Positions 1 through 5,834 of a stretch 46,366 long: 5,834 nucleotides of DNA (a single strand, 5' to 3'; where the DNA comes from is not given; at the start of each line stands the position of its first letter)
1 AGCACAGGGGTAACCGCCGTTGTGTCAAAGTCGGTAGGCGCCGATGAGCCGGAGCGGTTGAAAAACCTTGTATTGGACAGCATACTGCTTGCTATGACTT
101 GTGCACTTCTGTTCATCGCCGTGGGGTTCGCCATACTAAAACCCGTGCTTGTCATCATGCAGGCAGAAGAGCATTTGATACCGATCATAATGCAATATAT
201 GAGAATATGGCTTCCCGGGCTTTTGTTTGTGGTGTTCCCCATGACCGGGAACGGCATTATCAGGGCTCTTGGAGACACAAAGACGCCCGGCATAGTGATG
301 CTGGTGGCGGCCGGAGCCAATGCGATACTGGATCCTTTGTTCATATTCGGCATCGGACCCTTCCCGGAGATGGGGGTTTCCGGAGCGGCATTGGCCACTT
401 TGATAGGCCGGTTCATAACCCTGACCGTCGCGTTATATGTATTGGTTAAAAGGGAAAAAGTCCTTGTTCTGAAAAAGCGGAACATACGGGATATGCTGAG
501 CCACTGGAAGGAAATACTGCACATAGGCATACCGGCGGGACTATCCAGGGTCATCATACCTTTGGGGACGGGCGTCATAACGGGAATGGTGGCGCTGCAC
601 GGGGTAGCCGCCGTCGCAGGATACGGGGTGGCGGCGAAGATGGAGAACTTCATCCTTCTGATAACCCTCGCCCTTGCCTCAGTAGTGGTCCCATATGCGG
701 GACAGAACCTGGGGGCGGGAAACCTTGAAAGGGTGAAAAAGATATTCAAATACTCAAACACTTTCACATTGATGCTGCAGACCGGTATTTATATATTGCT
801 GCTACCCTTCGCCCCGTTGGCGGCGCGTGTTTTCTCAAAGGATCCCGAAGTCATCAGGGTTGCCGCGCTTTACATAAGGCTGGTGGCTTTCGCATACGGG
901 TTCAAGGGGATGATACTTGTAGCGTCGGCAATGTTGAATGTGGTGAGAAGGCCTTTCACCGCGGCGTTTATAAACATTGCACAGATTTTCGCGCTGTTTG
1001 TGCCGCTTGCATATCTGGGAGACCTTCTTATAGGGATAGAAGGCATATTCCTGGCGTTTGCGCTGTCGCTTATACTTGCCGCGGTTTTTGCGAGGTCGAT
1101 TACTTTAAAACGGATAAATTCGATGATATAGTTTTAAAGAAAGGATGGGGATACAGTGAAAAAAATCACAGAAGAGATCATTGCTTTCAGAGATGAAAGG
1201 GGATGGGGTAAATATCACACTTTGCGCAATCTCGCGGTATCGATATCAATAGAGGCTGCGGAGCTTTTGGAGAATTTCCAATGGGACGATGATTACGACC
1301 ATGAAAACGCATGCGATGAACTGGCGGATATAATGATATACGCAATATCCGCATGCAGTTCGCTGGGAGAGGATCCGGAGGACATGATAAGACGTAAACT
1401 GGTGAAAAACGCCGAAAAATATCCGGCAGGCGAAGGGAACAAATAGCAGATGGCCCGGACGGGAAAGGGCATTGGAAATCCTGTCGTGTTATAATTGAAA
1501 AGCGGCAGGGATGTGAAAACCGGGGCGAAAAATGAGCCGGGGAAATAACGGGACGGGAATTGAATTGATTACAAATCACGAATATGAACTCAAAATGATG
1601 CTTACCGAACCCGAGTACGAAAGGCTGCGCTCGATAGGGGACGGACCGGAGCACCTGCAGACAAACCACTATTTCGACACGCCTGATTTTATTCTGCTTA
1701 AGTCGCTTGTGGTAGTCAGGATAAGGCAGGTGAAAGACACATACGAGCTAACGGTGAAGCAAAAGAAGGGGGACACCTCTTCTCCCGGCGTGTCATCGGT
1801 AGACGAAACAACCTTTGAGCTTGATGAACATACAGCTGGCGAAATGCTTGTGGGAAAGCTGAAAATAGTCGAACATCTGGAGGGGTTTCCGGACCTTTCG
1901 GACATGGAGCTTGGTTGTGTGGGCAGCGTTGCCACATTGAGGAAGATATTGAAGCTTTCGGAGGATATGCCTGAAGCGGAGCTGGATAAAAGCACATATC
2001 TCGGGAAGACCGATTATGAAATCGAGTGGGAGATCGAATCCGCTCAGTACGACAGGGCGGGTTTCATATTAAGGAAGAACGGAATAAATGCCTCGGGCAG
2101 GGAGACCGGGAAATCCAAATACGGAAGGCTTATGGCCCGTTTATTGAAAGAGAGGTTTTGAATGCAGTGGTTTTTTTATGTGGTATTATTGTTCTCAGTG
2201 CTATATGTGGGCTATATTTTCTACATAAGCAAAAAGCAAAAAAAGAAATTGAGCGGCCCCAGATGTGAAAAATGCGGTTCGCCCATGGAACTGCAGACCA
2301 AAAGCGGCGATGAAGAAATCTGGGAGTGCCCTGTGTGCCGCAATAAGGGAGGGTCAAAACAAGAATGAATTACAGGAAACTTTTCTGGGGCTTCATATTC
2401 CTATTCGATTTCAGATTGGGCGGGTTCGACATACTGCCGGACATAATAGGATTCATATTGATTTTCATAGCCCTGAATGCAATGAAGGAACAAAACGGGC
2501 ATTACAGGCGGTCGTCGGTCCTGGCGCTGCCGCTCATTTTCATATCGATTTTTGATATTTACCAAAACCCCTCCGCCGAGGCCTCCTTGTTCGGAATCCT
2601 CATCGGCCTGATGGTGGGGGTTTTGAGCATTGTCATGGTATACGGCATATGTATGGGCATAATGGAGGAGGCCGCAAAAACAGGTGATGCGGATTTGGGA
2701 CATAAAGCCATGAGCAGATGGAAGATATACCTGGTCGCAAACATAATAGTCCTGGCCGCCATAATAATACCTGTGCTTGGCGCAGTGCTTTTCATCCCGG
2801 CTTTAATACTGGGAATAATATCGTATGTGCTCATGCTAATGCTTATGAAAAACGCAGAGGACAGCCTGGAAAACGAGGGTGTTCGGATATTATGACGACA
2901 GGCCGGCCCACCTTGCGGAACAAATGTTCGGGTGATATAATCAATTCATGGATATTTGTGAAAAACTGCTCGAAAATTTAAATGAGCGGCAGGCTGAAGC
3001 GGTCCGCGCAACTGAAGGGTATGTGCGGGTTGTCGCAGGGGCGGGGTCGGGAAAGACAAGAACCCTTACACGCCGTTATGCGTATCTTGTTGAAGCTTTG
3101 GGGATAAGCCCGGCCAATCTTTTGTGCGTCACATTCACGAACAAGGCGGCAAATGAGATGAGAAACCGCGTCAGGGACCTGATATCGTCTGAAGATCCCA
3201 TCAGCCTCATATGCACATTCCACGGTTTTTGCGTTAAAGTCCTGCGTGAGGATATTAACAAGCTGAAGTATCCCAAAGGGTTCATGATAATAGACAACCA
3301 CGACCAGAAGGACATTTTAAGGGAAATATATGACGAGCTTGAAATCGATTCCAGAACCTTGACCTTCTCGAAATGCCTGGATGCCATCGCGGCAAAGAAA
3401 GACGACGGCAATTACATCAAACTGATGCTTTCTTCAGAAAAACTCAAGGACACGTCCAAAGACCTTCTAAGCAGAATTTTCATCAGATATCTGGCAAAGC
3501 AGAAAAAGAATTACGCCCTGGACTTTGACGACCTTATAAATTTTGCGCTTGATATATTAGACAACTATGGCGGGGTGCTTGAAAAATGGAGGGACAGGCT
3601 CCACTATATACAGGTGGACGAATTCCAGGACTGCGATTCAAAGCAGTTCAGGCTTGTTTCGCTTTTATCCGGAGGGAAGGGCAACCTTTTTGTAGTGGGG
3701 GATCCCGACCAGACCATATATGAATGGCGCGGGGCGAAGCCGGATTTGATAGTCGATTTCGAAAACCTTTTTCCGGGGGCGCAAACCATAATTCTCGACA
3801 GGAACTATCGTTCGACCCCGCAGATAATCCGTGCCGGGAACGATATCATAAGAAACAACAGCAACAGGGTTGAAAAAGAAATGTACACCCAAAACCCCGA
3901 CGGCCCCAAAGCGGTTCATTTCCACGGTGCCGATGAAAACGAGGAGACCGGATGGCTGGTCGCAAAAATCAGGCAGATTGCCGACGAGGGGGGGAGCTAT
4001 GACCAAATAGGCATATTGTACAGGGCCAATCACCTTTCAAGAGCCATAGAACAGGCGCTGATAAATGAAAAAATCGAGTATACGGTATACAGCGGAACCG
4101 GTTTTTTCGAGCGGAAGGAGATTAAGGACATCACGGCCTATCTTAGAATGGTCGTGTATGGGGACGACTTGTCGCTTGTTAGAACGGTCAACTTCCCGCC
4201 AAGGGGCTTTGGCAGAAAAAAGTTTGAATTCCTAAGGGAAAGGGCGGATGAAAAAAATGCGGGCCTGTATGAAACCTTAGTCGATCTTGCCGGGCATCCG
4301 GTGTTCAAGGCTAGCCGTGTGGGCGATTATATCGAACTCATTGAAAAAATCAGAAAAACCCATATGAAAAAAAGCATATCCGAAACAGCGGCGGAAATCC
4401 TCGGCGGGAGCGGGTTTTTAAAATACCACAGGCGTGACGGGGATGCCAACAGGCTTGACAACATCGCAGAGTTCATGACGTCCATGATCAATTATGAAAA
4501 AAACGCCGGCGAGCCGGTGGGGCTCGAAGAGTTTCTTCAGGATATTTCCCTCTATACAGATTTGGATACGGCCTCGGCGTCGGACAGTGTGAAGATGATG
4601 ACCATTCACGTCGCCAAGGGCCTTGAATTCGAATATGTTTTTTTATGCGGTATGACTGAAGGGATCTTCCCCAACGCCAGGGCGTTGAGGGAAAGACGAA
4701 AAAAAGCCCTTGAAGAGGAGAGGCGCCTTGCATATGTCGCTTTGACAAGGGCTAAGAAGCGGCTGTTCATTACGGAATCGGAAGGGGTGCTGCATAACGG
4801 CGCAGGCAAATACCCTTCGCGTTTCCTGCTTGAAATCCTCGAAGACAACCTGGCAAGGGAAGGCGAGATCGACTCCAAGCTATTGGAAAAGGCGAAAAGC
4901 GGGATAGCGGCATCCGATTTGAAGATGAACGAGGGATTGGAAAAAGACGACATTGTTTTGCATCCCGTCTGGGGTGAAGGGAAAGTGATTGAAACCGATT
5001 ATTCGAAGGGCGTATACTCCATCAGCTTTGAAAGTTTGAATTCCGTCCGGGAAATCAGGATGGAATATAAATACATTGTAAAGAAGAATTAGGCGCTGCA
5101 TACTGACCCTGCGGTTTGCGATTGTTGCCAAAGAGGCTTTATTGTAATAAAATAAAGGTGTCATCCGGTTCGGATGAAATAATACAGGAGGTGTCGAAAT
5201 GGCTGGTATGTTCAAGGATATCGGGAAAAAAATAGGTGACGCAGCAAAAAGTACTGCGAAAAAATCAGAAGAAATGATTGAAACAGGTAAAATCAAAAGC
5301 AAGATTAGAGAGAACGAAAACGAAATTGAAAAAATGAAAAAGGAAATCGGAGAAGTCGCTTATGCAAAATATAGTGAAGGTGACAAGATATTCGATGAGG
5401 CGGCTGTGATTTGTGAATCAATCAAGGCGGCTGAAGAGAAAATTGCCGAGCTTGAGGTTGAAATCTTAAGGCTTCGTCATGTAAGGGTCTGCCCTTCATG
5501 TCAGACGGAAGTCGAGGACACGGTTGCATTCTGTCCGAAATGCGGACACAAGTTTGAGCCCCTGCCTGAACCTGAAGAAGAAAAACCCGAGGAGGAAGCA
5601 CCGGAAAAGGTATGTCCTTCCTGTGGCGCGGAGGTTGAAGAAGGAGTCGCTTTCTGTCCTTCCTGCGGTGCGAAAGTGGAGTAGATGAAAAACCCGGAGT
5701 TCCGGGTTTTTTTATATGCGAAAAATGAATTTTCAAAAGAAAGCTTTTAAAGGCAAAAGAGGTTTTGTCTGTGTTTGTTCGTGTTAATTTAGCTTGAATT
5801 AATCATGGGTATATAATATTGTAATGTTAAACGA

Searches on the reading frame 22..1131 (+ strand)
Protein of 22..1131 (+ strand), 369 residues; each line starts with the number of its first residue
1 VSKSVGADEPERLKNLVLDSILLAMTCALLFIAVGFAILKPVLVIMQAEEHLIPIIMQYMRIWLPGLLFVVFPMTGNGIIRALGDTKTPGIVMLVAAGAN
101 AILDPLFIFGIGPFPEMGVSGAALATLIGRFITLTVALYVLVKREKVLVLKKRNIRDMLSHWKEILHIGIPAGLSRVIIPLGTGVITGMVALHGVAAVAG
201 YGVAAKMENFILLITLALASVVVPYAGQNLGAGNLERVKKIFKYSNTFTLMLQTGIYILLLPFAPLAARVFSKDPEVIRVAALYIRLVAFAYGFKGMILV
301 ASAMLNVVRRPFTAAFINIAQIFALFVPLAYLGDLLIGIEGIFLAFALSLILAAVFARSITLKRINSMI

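Call 47: search_protein_families(library=pfam, proteins=[window:22-1131:+], max_evalue=0.00001)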
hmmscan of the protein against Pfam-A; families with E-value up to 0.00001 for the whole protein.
window:22-1131:+ (369 aa): 1 family
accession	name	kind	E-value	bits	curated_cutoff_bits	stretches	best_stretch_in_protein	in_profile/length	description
PF01554.23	MatE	-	4.4e-35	121.2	24.9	2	171-332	1-161/161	MatE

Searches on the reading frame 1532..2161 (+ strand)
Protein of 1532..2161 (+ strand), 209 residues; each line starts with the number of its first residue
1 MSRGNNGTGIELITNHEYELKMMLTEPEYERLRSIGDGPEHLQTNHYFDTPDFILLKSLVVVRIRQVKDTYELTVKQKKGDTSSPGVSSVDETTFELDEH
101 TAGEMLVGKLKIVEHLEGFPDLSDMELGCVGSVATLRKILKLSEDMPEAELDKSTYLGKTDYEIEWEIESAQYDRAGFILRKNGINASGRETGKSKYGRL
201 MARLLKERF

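Call 47: search_protein_families(library=pfam, proteins=[window:1532-2161:+], max_evalue=0.00001)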
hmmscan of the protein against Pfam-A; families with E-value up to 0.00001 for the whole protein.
window:1532-2161:+ (209 aa): 1 family
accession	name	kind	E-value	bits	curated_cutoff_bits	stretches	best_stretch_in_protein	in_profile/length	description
PF01928.26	CYTH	-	1.4e-19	71.1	23.2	1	15-172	1-151/179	CYTH domain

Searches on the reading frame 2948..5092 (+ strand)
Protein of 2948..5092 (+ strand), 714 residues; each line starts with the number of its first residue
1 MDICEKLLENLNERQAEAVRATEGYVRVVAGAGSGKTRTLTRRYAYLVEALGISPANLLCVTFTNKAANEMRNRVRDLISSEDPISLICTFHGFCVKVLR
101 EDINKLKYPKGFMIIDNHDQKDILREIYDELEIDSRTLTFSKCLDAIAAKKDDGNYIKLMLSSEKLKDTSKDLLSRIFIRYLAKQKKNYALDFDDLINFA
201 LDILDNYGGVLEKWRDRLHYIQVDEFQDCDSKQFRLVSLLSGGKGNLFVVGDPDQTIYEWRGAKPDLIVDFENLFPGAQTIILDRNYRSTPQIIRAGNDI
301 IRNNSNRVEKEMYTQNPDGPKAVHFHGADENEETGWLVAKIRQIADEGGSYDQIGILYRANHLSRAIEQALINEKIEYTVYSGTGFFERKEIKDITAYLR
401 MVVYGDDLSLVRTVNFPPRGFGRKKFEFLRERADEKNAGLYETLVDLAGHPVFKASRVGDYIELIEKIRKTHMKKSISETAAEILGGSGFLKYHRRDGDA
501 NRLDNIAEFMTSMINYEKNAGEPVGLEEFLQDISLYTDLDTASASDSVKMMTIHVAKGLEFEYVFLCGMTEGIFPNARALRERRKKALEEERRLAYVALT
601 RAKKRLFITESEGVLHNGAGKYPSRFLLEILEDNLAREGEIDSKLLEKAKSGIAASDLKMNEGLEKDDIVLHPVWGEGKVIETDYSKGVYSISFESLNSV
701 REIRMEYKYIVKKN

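Call 47: search_protein_families(library=pfam, proteins=[window:2948-5092:+], max_evalue=0.00001)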
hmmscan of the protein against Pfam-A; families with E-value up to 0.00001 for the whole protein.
window:2948-5092:+ (714 aa): 5 families
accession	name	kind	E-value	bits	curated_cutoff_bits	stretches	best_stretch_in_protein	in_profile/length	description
PF00580.27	UvrD-helicase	-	1.3e-74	251.7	23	1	11-275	1-270/271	UvrD/REP helicase N-terminal domain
PF13361.12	UvrD_C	-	1.2e-69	235.9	25.6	1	281-611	1-348/350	UvrD-like helicase C-terminal domain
PF13245.12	AAA_19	-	2.9e-21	76.5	25.1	1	15-259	1-132/134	AAA domain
PF13538.12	UvrD_C_2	-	1.7e-08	34.7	27.4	1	551-608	5-51/52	UvrD-like helicase C-terminal domain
PF13604.12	AAA_30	-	3.2e-06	27.5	27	0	11-74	2-65/191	AAA domain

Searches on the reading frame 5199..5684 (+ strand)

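Call 47: search_protein_families(library=pfam, proteins=[window:5199-5684:+], max_evalue=0.00001)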
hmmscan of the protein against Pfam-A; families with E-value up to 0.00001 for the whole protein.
window:5199-5684:+ (161 aa): 8 families
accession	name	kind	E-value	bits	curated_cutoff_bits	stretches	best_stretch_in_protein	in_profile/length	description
PF13240.11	Zn_Ribbon_1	-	2e-16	59.6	25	2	139-160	2-23/23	zinc-ribbon domain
PF24460.1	DUF7575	-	3.7e-12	45.8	28.5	1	137-160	4-27/28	Domain of unknown function (DUF7575)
PF13248.11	Zn_ribbon_3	-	5.7e-12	45.1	27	1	136-159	2-25/26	zinc-ribbon domain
PF12773.13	DZR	-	2.6e-11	43.9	27.3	1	98-157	1-45/45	Double zinc ribbon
PF24463.1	DUF7577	-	1.8e-10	40.7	28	0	138-158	4-24/27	Domain of unknown function (DUF7577)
PF17032.10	Zn_ribbon_15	-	3.7e-10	40.9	28.9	0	80-116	51-73/73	zinc-ribbon family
PF09297.16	Zn_ribbon_NUD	-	5.5e-08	32.8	24.8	0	111-122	5-16/32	NADH pyrophosphatase zinc ribbon domain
PF18912.6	DZR_2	-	4.2e-06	26.9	27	0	96-120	22-47/56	Double zinc ribbon domain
